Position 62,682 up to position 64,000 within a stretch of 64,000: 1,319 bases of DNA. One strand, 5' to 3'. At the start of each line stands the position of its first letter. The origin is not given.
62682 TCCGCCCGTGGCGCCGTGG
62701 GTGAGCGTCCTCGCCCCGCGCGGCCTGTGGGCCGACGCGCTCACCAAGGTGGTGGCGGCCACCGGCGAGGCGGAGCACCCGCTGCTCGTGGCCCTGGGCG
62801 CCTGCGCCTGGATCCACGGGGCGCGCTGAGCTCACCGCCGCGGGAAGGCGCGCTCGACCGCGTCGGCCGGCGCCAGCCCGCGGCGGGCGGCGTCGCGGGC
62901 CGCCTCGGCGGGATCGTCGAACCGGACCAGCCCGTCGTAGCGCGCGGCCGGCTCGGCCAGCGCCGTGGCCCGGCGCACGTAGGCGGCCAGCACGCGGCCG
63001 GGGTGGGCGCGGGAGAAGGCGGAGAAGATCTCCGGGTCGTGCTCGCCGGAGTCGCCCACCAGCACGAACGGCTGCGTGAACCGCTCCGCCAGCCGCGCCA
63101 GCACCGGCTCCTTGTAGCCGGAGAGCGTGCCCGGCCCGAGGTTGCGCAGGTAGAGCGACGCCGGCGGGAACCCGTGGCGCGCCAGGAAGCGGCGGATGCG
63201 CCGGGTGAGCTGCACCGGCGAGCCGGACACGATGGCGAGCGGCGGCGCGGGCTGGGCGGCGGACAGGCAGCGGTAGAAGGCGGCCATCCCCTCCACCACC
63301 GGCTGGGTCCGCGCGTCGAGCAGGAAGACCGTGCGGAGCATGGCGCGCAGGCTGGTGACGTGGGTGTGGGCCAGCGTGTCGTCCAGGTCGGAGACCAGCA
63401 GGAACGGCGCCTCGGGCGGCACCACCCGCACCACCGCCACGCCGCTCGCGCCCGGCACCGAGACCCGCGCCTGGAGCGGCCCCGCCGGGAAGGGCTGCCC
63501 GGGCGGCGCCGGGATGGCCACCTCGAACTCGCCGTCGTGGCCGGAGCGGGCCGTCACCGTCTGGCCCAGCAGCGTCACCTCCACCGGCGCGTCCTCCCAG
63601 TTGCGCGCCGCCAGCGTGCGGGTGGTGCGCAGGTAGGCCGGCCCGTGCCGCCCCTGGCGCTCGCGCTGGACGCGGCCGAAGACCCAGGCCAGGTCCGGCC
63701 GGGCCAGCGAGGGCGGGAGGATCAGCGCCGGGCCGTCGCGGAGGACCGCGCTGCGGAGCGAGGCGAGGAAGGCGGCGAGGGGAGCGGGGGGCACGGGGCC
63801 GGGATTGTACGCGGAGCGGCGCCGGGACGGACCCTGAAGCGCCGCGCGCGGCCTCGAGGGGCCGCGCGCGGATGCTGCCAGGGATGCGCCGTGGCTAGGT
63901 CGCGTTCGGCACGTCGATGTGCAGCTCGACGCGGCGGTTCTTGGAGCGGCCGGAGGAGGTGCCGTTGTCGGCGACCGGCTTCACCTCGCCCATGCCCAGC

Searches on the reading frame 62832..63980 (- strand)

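Call 21: search_protein_families(library=pfam, proteins=[window:62832-63980:-], max_evalue=0.01)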
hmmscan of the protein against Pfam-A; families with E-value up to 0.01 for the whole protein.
window:62832-63980:- (382 aa): 1 family
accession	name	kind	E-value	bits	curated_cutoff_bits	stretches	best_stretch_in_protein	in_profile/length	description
PF09949.15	APP1_cat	-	3.1e-33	115.3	27.1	1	194-337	2-154/154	Phosphatidate phosphatase APP1, catalytic domain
